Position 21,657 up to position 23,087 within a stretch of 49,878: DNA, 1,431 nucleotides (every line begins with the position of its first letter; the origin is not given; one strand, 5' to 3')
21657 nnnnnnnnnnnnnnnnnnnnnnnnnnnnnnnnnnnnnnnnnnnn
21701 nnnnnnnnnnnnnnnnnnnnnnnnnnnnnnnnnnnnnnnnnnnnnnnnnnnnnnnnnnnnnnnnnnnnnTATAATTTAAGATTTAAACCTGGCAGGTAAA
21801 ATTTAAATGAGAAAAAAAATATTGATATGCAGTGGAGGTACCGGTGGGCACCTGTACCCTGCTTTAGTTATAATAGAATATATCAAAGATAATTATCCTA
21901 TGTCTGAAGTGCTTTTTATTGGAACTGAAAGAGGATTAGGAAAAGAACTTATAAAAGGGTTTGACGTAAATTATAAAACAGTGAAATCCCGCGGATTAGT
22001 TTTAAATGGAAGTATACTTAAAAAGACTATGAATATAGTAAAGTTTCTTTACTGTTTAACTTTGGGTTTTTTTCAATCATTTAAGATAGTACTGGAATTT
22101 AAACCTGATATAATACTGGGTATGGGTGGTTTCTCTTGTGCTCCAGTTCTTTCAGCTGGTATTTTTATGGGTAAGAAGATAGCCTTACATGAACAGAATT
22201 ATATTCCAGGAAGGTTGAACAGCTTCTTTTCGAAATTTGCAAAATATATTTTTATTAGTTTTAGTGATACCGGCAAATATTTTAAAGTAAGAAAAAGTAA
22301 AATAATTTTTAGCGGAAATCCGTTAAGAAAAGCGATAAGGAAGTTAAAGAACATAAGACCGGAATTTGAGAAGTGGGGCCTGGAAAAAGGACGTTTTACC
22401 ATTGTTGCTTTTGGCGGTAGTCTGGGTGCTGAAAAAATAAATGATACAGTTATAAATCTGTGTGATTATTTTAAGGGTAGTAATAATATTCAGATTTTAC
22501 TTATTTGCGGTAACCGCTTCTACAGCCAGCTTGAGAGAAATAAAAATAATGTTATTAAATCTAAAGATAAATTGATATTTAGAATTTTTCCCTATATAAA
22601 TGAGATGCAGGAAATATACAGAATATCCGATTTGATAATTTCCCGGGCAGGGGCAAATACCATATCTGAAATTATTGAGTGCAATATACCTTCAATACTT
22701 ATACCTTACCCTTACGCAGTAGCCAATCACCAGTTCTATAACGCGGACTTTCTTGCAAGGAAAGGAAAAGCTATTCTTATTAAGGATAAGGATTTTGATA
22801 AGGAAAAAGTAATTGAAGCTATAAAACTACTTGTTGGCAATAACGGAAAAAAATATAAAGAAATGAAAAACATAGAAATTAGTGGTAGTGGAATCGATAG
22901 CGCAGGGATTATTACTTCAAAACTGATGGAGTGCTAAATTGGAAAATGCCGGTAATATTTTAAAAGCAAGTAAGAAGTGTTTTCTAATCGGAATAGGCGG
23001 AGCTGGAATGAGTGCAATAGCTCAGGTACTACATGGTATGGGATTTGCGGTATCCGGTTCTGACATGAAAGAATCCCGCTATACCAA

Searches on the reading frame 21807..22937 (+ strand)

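Call 95: search_protein_families(library=pfam, proteins=[window:21807-22937:+], max_evalue=0.0001)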
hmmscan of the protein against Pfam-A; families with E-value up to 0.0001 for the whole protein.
window:21807-22937:+ (376 aa): 2 families
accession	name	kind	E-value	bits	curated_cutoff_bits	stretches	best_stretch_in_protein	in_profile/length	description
PF04101.22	Glyco_tran_28_C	-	3.5e-37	128.4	22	1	198-355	1-153/166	Glycosyltransferase family 28 C-terminal domain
PF03033.26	Glyco_transf_28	-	5.9e-24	85.2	26.2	1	5-149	1-138/139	Glycosyltransferase family 28 N-terminal domain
